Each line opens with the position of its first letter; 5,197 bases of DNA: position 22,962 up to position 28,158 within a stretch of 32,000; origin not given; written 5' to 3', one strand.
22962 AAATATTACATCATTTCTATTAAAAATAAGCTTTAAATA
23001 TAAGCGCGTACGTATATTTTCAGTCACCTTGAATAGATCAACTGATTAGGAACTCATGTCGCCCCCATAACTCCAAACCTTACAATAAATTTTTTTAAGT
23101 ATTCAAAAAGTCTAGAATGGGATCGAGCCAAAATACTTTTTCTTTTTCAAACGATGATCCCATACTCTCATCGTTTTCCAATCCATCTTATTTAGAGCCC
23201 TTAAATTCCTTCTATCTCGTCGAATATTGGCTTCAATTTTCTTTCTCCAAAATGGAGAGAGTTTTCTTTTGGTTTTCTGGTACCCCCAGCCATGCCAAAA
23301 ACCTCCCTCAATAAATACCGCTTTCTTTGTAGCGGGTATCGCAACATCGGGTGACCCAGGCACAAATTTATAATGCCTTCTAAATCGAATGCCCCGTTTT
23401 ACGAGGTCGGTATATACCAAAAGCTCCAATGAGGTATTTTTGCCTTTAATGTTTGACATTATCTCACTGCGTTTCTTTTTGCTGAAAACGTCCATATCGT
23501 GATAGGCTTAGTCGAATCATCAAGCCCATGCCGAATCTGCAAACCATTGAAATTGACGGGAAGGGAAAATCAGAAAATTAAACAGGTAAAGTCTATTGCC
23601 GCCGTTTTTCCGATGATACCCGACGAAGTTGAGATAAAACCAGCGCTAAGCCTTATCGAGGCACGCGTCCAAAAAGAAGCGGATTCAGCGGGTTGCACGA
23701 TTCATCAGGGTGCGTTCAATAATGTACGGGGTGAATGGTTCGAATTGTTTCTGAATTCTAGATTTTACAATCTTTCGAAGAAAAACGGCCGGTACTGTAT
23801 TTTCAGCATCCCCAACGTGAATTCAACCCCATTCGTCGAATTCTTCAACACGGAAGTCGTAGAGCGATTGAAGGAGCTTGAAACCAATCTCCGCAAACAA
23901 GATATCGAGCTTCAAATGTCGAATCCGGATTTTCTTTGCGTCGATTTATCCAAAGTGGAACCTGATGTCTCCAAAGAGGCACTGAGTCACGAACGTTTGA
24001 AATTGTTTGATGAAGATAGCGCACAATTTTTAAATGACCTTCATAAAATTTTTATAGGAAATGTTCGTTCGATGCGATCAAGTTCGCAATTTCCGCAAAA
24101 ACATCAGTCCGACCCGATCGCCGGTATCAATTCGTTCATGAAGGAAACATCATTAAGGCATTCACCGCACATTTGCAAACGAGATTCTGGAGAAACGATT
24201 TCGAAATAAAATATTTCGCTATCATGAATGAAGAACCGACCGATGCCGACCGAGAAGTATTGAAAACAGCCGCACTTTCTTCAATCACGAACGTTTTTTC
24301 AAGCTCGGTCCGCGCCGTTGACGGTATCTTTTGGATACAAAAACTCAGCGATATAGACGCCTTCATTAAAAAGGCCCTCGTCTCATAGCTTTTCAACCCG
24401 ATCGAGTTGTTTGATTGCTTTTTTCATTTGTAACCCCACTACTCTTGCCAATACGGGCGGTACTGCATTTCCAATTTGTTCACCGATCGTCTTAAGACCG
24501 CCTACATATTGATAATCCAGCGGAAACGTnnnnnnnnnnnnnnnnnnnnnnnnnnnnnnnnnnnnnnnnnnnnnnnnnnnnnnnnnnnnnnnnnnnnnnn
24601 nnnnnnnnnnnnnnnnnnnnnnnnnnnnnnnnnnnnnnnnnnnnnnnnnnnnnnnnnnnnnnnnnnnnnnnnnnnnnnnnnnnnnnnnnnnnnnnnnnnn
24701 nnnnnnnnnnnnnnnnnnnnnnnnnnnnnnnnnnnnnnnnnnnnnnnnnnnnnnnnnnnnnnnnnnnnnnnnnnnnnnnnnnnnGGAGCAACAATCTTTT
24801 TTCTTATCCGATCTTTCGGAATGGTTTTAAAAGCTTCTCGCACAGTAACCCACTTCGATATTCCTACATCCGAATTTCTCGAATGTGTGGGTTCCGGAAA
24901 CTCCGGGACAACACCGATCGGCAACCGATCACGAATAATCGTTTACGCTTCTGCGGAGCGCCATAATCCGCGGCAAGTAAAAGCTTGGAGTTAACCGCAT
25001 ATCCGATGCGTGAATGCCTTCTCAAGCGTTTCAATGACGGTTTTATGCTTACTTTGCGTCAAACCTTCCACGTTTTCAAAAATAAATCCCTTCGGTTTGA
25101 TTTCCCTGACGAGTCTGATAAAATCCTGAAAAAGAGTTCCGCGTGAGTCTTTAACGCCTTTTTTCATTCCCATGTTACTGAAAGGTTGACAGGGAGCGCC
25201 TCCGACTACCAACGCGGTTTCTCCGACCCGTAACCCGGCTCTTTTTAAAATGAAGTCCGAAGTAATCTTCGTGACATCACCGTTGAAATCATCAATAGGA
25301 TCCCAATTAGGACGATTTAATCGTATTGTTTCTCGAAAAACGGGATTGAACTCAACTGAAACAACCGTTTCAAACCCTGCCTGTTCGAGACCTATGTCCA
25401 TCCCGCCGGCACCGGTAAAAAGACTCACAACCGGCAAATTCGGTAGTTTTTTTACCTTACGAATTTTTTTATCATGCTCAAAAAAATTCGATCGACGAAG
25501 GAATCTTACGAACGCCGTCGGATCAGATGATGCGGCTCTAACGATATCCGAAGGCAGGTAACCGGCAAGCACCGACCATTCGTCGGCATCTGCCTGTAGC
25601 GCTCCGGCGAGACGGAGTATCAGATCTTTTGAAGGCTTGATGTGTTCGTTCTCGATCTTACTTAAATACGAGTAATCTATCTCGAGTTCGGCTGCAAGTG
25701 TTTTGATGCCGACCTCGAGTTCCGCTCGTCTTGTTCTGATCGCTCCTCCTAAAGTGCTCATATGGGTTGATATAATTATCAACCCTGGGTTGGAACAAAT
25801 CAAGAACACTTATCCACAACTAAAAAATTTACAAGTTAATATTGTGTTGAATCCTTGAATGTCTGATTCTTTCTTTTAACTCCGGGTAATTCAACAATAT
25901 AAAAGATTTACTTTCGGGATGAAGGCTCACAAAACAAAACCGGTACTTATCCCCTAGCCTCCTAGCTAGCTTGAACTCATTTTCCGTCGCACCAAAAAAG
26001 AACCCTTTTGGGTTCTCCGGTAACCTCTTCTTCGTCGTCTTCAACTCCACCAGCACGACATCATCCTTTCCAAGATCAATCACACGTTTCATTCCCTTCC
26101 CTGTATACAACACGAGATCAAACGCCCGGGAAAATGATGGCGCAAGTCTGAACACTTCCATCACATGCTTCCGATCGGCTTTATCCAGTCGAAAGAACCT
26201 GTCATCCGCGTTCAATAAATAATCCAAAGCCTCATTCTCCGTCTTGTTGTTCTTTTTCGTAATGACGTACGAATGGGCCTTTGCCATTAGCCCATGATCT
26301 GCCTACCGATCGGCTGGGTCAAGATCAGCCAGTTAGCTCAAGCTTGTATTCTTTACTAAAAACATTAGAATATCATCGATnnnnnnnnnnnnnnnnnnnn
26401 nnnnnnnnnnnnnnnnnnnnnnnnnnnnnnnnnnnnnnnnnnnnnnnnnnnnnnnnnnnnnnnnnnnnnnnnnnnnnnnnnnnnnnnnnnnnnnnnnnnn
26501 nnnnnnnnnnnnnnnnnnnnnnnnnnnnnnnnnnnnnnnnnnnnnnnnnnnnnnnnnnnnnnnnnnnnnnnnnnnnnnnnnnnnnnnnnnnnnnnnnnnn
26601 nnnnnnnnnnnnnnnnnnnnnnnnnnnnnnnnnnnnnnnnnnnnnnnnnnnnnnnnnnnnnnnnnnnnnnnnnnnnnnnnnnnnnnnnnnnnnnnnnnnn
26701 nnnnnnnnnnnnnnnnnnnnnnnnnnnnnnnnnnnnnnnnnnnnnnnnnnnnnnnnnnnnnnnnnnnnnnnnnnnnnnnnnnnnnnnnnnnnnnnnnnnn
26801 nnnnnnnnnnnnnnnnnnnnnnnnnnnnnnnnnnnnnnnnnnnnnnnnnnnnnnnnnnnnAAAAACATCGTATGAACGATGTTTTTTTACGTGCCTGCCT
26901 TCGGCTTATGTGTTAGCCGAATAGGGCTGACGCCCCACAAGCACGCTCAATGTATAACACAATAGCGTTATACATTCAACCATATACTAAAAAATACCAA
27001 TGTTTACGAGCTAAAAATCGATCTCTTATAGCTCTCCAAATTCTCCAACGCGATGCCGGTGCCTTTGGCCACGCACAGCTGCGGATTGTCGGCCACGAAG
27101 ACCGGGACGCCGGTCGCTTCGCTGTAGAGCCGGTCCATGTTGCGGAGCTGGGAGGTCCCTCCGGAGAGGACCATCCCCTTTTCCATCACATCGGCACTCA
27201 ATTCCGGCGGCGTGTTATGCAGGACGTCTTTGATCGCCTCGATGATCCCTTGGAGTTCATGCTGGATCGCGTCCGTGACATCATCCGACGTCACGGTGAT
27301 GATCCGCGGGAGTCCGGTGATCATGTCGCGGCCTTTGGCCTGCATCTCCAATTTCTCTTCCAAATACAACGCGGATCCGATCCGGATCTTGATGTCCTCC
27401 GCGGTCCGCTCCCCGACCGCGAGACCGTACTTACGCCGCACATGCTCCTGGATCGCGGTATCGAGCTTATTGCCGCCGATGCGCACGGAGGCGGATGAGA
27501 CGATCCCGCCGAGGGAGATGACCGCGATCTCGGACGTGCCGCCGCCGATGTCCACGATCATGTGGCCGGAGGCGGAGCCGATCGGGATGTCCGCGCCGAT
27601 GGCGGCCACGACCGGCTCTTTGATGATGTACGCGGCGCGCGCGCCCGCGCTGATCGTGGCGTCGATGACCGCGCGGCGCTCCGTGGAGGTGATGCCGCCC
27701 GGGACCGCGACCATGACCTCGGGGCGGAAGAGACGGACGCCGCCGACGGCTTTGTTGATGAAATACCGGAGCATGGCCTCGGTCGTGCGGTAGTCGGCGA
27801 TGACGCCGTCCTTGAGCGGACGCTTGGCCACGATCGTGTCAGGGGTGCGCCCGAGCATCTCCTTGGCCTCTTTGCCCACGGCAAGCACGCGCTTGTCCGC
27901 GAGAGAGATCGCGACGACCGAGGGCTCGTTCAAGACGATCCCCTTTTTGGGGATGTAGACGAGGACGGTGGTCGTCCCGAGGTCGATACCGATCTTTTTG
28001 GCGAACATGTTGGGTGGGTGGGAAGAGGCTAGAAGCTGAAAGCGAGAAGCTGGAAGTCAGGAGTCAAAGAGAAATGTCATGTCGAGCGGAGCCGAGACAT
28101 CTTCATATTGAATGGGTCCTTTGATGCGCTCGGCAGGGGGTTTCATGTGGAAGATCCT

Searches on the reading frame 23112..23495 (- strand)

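Call 13: search_protein_families(library=pfam, proteins=[window:23112-23495:-], max_evalue=0.01)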
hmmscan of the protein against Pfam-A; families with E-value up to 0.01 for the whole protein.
window:23112-23495:- (127 aa): 2 families
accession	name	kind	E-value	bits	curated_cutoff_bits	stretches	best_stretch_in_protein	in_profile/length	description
PF03852.21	Vsr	-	8.6e-22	77.2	27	1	1-71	1-71/74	DNA mismatch endonuclease Vsr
PF18741.7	MTES_1575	-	0.0047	17.4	38.2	0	88-115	53-80/96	REase_MTES_1575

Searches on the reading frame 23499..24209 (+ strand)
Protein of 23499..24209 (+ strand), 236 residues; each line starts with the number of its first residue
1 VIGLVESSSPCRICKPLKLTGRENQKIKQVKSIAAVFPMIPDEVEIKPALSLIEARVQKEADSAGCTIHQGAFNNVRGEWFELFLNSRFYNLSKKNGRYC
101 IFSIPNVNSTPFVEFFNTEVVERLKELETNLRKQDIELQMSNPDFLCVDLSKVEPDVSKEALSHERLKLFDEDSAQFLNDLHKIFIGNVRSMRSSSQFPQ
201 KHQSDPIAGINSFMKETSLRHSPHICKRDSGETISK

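Call 13: search_protein_families(library=pfam, proteins=[window:23499-24209:+], max_evalue=0.01)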
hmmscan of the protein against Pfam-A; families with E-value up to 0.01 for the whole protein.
window:23499-24209:+ (236 aa): 1 family
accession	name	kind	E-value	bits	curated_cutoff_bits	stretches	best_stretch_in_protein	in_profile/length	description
PF07832.17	Bse634I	-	5e-21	75.8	27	1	39-190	30-182/281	Cfr10I/Bse634I restriction endonuclease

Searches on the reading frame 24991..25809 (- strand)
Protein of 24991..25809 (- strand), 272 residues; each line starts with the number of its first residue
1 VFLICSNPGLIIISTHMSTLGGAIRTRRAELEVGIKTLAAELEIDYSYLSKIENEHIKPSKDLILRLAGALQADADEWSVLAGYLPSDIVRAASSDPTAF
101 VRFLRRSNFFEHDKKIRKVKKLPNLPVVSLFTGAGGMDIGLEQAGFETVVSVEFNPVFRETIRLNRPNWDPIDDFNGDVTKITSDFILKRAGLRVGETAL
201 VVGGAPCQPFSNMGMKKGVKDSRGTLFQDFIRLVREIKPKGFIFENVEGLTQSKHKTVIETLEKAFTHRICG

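Call 9: search_protein_families(library=pfam, proteins=[window:24991-25809:-], max_evalue=0.001)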
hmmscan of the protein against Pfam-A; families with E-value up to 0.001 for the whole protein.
window:24991-25809:- (272 aa): 3 families
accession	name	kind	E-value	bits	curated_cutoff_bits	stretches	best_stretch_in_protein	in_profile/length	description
PF00145.23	DNA_methylase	-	6.3e-34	118.3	22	1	127-265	3-129/324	C-5 cytosine-specific DNA methylase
PF01381.28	HTH_3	-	6.8e-07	29.7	23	1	25-78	2-55/55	Helix-turn-helix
PF13560.12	HTH_31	-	1.4e-06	28.9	27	1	20-79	2-62/64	Helix-turn-helix domain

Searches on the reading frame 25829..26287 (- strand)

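Call 13: search_protein_families(library=pfam, proteins=[window:25829-26287:-], max_evalue=0.01)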
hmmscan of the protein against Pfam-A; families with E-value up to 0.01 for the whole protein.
window:25829-26287:- (152 aa): 1 family
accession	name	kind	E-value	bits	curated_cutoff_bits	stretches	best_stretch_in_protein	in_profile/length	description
PF13020.12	NOV_C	-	0.00031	21.2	22.1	1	74-126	39-85/91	Protein NO VEIN, C-terminal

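Call 45: search_protein_families(library=padloc, proteins=[window:25829-26287:-], max_evalue=0.01)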
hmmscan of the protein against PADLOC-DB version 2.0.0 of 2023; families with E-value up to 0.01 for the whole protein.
window:25829-26287:- (152 aa): 0 families

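Call 46: search_protein_families(library=phrogs, proteins=[window:25829-26287:-], max_evalue=0.01)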
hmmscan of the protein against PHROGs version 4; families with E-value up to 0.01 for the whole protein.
window:25829-26287:- (152 aa): 0 families

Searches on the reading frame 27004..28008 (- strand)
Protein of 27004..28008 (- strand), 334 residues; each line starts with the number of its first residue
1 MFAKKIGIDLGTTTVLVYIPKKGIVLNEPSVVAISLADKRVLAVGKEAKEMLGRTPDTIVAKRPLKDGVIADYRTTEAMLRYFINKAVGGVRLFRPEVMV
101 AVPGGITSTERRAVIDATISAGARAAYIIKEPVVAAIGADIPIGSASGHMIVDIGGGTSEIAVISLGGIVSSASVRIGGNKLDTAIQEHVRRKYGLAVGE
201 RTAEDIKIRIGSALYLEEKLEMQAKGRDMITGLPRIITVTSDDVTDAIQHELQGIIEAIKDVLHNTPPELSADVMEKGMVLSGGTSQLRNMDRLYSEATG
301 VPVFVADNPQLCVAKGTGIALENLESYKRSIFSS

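Call 9: search_protein_families(library=pfam, proteins=[window:27004-28008:-], max_evalue=0.001)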
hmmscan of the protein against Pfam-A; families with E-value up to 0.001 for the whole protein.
window:27004-28008:- (334 aa): 6 families
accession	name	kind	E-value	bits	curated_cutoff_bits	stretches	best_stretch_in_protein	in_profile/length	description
PF06723.19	MreB_Mbl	-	2e-132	441.5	27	1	4-328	2-326/327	MreB/Mbl protein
PF14450.12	FtsA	-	2.5e-13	51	31.8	1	151-314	2-125/127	Cell division protein FtsA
PF00022.25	Actin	-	2.4e-10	40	27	1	41-193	45-190/410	Actin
PF00012.26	HSP70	-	3.2e-10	39.3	20.6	1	97-319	135-370/599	Hsp70 protein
PF06277.17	EutA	-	2.2e-06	27.3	27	1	151-240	147-234/475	Ethanolamine utilisation protein EutA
PF11104.14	PilM_2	-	0.00019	21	27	0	146-207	179-234/340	Type IV pilus assembly protein PilM;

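Call 52: find_encoding_contigs(protein=window:27004-28008:-, flank=10000, max_places=10)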
Protein window:27004-28008:- (334 aa): no gene with exactly this product is on record in the collection.
